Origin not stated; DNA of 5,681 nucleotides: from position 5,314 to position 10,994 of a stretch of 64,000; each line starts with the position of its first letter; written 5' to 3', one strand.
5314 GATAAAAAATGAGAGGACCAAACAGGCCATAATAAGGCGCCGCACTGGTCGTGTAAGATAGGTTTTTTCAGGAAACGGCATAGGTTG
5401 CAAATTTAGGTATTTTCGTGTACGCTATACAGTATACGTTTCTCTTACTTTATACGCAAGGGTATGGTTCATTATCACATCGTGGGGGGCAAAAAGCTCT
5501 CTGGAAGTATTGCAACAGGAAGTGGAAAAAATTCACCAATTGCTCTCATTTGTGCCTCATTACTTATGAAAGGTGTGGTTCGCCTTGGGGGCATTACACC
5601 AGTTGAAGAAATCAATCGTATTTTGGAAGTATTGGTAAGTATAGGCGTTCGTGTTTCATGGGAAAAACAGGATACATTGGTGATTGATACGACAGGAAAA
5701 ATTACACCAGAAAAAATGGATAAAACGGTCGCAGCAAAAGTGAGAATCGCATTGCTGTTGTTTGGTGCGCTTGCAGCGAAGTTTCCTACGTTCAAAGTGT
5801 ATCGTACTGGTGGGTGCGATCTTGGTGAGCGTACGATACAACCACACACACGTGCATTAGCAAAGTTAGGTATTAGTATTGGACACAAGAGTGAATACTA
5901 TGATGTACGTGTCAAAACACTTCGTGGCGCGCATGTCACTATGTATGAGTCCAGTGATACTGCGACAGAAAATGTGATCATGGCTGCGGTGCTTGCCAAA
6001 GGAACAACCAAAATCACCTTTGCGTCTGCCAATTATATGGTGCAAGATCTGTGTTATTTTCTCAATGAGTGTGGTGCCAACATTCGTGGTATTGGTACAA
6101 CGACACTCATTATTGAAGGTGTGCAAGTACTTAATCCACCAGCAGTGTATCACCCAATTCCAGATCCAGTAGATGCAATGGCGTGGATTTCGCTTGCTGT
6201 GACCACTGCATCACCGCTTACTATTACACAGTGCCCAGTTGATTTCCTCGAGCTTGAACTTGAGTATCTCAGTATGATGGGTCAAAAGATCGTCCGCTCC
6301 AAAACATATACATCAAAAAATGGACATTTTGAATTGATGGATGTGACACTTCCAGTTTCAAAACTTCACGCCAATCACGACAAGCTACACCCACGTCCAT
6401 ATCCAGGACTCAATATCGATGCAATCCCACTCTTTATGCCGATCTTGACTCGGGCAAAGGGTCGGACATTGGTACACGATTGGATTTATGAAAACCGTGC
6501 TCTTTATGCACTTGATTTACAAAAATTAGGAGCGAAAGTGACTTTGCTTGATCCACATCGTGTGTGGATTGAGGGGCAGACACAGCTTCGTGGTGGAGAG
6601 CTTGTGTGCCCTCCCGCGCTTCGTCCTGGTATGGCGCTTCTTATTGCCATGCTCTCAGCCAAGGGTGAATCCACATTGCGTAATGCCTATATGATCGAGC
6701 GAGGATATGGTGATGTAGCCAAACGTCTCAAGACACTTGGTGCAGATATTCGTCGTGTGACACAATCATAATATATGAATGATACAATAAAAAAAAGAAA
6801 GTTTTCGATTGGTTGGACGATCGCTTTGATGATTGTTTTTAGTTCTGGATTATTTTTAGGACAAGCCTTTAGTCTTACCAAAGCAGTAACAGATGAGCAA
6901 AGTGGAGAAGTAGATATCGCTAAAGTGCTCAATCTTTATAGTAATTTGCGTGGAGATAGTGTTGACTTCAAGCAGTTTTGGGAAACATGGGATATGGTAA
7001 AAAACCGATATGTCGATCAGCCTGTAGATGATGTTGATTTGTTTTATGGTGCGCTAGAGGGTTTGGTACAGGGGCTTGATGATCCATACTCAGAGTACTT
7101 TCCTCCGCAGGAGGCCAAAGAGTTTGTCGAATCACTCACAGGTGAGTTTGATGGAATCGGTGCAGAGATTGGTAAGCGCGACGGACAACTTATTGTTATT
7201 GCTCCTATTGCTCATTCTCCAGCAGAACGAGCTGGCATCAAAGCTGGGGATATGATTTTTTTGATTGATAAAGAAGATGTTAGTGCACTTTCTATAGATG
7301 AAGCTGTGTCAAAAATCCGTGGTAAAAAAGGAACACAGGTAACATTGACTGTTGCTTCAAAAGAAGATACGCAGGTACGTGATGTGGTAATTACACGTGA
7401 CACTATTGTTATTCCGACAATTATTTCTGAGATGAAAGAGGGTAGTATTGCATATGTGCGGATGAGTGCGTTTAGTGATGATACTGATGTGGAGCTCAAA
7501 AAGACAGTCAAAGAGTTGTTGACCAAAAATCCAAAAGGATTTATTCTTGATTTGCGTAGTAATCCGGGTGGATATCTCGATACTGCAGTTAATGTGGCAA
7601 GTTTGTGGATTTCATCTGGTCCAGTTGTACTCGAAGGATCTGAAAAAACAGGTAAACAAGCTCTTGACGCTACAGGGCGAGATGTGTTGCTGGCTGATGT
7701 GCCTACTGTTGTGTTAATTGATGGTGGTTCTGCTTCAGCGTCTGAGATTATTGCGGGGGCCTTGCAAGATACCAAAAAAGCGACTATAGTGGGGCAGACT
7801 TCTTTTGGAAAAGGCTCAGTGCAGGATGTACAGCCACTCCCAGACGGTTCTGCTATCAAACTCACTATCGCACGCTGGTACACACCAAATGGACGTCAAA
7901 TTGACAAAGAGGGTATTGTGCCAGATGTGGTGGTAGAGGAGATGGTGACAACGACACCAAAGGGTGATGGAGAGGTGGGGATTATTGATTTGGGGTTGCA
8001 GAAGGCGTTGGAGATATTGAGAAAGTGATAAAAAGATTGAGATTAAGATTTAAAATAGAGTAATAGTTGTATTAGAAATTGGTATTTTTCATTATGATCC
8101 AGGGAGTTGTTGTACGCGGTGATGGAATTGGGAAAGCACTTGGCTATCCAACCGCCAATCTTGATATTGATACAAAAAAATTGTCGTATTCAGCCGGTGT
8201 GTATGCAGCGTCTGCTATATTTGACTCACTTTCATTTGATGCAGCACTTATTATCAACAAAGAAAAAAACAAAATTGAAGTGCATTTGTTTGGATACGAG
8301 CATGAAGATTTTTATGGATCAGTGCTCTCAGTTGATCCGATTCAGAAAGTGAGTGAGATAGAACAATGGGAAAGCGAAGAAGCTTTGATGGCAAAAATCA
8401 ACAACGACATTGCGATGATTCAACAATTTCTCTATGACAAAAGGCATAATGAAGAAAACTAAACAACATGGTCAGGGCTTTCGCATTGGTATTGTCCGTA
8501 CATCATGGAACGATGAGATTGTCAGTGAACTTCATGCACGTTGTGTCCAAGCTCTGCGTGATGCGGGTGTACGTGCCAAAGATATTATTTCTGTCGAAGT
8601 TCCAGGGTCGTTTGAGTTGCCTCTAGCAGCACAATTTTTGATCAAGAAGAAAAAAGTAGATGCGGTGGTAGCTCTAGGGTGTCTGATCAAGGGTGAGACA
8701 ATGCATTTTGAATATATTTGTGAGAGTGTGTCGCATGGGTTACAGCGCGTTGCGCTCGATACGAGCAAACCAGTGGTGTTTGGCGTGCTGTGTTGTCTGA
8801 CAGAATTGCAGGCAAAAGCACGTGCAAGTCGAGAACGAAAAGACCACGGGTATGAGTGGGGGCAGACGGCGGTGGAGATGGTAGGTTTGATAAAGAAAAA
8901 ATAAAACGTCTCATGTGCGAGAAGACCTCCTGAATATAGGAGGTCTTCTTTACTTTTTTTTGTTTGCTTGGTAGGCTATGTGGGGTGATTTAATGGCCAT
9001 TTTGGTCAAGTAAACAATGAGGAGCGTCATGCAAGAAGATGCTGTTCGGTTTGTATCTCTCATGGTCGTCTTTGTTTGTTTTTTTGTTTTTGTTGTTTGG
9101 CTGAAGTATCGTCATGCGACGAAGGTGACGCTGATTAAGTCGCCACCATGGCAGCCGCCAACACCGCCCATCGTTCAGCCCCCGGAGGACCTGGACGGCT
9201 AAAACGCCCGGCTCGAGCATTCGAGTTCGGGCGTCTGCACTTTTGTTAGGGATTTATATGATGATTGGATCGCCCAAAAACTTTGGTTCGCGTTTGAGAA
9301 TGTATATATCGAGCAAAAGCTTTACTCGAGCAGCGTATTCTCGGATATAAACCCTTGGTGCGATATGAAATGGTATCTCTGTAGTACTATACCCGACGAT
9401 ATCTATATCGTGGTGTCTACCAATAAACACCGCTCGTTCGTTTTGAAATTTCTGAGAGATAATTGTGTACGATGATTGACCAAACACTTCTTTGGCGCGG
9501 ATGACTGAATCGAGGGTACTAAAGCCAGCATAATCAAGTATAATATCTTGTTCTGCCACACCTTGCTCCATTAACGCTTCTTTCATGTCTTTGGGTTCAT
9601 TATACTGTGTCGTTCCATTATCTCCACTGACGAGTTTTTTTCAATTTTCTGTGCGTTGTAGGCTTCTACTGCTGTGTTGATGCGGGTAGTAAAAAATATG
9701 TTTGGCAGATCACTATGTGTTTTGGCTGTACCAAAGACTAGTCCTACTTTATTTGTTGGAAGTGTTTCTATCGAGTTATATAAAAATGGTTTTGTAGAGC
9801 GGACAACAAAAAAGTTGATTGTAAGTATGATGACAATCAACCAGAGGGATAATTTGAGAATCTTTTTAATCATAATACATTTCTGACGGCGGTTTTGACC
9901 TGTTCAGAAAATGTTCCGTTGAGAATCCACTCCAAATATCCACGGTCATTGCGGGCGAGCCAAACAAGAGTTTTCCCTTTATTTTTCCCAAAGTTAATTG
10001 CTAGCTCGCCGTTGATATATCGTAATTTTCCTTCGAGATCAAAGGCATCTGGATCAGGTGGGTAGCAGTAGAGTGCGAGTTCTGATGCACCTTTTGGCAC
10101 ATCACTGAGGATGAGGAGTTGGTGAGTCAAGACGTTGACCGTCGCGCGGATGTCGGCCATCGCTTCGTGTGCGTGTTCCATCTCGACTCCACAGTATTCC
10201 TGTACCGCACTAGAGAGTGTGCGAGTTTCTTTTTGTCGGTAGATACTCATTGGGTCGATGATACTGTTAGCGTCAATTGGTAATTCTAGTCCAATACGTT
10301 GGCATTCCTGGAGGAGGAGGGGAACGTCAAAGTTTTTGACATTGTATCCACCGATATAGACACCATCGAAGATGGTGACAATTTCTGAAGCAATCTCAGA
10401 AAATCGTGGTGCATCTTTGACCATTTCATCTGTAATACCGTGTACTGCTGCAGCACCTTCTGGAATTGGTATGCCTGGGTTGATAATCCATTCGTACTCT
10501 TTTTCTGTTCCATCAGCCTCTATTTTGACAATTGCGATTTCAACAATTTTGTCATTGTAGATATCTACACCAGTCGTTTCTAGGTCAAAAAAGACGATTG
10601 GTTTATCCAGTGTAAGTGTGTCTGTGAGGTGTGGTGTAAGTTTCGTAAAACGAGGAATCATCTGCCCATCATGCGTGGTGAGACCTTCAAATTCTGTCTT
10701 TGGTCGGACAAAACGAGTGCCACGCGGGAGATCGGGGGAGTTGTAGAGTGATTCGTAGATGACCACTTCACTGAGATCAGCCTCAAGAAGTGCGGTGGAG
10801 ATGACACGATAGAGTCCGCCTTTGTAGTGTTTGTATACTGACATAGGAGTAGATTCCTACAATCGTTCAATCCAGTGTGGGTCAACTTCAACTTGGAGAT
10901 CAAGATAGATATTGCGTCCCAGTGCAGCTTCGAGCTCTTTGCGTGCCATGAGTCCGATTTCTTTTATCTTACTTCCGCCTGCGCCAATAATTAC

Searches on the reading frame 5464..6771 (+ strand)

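Call 113: search_protein_families(library=pfam, proteins=[window:5464-6771:+], max_evalue=0.00001)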
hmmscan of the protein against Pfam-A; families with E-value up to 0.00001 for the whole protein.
window:5464-6771:+ (435 aa): 1 family
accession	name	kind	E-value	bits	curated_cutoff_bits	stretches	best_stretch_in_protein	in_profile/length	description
PF00275.25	EPSP_synthase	-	1.8e-49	169.1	22.8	1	8-419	3-414/417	EPSP synthase (3-phosphoshikimate 1-carboxyvinyltransferase)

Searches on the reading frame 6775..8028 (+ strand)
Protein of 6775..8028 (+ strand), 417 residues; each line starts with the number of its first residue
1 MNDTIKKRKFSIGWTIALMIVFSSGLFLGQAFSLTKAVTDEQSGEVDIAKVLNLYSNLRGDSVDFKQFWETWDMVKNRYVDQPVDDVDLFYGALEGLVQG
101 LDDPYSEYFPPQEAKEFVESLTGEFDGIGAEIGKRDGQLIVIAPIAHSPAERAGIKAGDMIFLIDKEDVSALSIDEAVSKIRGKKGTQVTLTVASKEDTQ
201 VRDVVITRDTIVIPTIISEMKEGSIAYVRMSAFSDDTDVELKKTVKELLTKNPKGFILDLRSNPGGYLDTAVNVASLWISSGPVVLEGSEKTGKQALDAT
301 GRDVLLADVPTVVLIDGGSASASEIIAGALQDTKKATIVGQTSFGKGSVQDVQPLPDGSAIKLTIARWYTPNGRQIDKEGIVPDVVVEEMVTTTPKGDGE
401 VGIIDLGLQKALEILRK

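Call 113: search_protein_families(library=pfam, proteins=[window:6775-8028:+], max_evalue=0.00001)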
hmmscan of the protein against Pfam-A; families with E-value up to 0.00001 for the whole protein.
window:6775-8028:+ (417 aa): 5 families
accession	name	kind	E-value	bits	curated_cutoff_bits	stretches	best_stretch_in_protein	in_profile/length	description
PF03572.23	Peptidase_S41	-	3.5e-54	183.3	24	1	225-387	2-165/165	Peptidase family S41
PF17820.7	PDZ_6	-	7.8e-12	45.2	27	1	141-194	2-53/54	PDZ domain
PF00595.29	PDZ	-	2.7e-10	40.9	23.2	1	124-193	10-80/81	PDZ domain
PF22694.1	CtpB_N-like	-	3.1e-09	37.6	27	1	47-109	20-81/85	Activating protease CtpB N-terminal domain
PF13180.12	PDZ_2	-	8.6e-08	32.8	27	1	128-200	3-74/80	PDZ domain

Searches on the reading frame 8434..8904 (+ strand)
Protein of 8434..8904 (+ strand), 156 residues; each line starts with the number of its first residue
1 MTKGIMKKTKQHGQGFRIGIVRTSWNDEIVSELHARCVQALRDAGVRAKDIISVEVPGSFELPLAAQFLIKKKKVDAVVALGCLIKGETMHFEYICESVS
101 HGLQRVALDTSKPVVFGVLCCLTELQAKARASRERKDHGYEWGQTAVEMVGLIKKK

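Call 113: search_protein_families(library=pfam, proteins=[window:8434-8904:+], max_evalue=0.00001)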
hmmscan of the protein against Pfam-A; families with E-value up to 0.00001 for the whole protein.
window:8434-8904:+ (156 aa): 1 family
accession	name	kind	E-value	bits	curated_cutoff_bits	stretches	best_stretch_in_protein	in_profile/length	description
PF00885.24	DMRL_synthase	-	1.3e-51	174.6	26.7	1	16-153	2-138/139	6,7-dimethyl-8-ribityllumazine synthase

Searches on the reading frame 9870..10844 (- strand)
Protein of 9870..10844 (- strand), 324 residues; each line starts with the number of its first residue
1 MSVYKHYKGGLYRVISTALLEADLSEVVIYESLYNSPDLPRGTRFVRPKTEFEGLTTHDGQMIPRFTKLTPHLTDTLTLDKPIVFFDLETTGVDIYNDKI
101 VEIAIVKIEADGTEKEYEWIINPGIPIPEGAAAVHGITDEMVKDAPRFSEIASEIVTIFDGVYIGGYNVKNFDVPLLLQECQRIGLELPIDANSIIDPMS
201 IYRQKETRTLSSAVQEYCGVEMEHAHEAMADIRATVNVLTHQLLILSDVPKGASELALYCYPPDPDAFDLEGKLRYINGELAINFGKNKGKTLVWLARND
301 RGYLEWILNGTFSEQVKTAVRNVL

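Call 113: search_protein_families(library=pfam, proteins=[window:9870-10844:-], max_evalue=0.00001)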
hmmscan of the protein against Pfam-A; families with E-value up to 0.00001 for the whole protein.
window:9870-10844:- (324 aa): 3 families
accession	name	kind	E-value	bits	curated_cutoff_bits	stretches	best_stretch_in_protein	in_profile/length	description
PF00929.31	RNase_T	-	5.2e-27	95.8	24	1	84-239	1-164/164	Exonuclease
PF07866.17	DUF1653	-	6e-13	49.4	23.5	1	3-67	2-61/62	Protein of unknown function (DUF1653)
PF13482.12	RNase_H_2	-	6.3e-06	26.7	22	0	84-209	1-103/165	RNase_H superfamily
